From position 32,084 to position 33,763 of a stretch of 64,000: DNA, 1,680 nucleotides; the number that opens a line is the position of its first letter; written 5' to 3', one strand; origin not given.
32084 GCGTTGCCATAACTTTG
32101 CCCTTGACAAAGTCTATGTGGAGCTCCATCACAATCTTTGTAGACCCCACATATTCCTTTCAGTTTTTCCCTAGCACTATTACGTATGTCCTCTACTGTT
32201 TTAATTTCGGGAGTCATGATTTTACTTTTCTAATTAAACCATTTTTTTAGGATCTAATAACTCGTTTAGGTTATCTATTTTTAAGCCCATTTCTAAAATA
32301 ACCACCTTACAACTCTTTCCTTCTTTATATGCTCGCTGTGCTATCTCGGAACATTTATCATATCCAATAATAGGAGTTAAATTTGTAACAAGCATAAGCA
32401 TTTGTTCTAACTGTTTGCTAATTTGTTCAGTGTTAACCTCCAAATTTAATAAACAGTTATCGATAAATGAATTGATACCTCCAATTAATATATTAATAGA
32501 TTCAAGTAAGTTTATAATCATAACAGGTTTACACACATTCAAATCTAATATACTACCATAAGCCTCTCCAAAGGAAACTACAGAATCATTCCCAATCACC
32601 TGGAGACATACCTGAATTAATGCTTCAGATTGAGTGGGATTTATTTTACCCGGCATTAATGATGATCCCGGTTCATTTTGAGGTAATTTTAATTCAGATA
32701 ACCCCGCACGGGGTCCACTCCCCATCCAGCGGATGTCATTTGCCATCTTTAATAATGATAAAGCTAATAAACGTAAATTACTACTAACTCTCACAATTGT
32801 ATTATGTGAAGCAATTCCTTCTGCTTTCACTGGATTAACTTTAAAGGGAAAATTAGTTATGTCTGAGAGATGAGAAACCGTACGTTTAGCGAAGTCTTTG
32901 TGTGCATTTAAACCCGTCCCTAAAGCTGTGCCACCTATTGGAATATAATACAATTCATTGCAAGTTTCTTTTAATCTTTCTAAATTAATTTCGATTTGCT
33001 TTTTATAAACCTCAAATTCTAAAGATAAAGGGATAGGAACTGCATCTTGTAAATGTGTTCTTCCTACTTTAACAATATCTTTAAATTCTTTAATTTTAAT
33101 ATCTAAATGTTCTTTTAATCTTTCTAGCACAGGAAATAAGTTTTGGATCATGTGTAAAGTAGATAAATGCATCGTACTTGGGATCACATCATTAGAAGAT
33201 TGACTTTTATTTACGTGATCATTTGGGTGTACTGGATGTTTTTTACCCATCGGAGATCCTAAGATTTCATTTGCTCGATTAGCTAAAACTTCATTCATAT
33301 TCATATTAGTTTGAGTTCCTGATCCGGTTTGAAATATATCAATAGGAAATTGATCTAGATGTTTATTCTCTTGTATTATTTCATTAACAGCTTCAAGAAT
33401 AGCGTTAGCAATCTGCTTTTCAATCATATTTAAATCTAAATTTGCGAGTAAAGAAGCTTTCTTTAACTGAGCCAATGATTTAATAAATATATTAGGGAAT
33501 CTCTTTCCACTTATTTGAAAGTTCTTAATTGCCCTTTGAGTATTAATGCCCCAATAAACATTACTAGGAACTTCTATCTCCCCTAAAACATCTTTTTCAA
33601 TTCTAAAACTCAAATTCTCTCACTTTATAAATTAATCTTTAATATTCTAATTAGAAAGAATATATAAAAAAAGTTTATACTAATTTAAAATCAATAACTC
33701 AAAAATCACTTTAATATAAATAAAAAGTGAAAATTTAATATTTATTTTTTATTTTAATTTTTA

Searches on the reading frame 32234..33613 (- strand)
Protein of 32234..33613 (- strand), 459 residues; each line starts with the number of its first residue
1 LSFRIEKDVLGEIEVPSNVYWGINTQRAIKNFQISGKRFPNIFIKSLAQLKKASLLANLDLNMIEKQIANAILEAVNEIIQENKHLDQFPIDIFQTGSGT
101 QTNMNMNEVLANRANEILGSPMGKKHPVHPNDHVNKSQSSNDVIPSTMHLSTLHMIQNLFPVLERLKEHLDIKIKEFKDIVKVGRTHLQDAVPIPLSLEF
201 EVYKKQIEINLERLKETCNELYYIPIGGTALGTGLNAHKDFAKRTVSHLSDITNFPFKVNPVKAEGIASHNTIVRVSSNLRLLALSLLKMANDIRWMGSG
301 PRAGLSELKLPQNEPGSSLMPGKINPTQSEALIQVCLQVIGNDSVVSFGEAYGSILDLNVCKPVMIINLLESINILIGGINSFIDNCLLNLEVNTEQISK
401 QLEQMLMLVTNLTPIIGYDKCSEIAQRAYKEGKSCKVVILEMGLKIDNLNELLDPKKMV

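Call 33: search_protein_families(library=pfam, proteins=[window:32234-33613:-], max_evalue=0.00001)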
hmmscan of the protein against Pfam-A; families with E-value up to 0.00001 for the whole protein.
window:32234-33613:- (459 aa): 2 families
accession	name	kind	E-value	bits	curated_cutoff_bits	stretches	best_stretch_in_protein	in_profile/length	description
PF00206.25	Lyase_1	-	2.6e-94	316.6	27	1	11-341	1-312/312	Lyase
PF10415.14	FumaraseC_C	-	5.1e-16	59.3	32.5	1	408-459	1-53/54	Fumarase C C-terminus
